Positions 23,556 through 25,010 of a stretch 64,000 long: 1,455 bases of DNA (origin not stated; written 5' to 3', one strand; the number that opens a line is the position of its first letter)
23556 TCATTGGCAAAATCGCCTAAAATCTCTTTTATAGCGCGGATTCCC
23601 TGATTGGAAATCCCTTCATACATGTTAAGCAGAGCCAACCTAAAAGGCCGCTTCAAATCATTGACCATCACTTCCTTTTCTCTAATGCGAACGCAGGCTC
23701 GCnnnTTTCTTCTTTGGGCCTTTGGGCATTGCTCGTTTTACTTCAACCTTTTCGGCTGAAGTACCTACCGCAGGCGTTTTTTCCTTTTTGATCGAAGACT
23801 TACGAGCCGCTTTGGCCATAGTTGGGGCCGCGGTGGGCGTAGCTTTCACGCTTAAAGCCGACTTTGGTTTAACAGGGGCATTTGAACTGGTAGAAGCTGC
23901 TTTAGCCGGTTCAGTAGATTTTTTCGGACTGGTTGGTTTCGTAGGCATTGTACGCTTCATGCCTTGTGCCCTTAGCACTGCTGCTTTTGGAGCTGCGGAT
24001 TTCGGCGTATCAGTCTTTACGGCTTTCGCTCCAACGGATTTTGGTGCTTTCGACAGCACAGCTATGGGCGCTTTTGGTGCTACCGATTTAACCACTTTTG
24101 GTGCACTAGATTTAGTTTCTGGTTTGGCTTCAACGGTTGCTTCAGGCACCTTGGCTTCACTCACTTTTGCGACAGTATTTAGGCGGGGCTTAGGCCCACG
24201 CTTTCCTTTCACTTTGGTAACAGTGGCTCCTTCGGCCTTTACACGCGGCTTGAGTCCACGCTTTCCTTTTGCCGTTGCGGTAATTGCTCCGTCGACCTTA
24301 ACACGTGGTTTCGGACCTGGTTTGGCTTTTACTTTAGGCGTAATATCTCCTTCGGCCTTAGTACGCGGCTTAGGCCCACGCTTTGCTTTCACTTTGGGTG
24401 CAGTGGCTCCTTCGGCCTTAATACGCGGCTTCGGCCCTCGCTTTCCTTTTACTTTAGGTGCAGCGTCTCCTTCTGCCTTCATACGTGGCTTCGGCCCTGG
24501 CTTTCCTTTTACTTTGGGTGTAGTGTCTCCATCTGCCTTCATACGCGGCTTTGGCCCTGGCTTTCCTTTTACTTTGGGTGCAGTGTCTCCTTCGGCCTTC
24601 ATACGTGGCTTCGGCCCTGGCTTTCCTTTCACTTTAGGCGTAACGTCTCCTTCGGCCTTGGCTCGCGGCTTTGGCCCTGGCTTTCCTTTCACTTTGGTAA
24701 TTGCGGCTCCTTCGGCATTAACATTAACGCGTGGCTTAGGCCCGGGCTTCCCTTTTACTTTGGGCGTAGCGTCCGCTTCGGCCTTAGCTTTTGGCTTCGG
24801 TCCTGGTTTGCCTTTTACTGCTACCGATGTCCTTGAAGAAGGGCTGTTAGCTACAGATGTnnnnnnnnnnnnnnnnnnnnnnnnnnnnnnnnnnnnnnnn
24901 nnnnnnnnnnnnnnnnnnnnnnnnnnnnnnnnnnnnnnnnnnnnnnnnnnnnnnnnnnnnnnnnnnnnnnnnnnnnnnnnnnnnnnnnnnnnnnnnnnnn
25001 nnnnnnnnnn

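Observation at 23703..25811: ATP-grasp ligase fused to 11 tandem Lys/Pro-rich 20-aa repeats and a histone-H1-like tail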

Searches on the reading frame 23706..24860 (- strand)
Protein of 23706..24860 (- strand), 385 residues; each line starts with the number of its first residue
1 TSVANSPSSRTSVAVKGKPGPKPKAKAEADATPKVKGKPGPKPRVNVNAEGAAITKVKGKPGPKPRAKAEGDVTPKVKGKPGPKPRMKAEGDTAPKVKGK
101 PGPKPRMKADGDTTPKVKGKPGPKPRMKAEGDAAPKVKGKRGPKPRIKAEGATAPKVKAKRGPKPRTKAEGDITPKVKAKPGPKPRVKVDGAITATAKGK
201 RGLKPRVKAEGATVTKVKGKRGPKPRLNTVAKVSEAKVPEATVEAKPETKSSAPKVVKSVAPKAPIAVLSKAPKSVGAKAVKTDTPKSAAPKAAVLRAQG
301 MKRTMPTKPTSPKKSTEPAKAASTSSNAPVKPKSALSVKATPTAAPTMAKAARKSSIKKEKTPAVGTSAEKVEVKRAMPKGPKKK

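Call 62: search_protein_families(library=pfam, proteins=[window:23706-24860:-], max_evalue=10)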
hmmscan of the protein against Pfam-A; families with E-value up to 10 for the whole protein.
window:23706-24860:- (385 aa): 1 family
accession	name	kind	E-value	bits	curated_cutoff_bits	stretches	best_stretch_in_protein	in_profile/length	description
PF00713.22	Hirudin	-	0.39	11.5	25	0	82-113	25-56/64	Hirudin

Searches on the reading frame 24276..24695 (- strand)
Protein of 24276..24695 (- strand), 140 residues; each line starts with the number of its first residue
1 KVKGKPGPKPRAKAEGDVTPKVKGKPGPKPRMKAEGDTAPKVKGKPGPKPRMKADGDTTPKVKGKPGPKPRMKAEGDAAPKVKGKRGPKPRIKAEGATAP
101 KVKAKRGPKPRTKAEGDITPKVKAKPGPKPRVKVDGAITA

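Call 64: find_homologous_proteins(query=window:24276-24695:-, max_evalue=0.001)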
Query seq(140 aa): 29 candidates shared short words with the query, none scored E <= 0.001.
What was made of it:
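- The repeat array has no detectable homologue among 5.8 billion proteins (call 64).
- Tried and rejected: A search with 140 aa of the repeat array against 5.8 billion proteins gave no hit at E<=1e-3 (call 64).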
